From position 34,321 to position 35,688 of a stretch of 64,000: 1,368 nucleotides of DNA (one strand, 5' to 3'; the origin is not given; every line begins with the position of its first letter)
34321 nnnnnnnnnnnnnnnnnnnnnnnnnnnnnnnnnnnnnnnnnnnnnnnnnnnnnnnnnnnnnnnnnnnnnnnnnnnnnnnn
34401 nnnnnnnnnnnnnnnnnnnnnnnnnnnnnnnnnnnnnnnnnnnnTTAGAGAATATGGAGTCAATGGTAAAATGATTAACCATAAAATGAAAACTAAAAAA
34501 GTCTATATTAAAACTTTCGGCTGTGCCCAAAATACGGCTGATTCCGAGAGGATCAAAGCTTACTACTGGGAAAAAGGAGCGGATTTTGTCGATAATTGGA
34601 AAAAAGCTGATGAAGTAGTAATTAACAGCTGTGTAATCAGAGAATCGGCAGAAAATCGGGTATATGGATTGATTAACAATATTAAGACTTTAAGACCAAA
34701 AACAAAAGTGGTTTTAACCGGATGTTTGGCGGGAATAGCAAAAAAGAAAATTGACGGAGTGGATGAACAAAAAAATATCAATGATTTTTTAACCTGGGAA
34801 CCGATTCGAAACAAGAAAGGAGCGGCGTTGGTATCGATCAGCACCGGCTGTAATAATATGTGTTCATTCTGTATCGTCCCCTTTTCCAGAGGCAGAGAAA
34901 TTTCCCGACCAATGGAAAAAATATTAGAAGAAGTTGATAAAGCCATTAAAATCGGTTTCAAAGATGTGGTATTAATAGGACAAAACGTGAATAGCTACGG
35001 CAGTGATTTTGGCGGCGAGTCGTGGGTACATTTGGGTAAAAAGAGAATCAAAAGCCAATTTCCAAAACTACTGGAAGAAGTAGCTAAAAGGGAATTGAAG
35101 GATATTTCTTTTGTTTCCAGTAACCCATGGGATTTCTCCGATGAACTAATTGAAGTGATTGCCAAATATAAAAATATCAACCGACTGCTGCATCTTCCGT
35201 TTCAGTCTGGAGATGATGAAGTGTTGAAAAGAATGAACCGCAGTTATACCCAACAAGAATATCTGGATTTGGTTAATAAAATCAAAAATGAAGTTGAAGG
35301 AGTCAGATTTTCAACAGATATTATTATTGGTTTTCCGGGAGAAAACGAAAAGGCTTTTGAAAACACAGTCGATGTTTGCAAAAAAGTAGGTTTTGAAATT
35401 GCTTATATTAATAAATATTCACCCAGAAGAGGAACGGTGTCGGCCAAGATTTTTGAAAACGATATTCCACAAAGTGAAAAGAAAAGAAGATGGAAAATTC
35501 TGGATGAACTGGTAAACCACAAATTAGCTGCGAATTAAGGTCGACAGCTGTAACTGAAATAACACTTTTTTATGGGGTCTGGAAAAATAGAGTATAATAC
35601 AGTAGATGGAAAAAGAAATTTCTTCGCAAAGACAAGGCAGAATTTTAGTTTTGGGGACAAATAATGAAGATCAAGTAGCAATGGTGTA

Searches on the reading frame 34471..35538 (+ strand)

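Call 61: search_protein_families(library=pfam, proteins=[window:34471-35538:+], max_evalue=0.0001)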
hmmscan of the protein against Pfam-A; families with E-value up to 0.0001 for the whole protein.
window:34471-35538:+ (355 aa): 2 families
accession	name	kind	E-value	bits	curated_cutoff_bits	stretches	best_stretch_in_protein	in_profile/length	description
PF04055.27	Radical_SAM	-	3.3e-30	105.9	29.5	1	121-301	1-164/166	Radical SAM superfamily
PF00919.26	UPF0004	-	1.1e-21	77.1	27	1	10-97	1-89/98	Uncharacterized protein family UPF0004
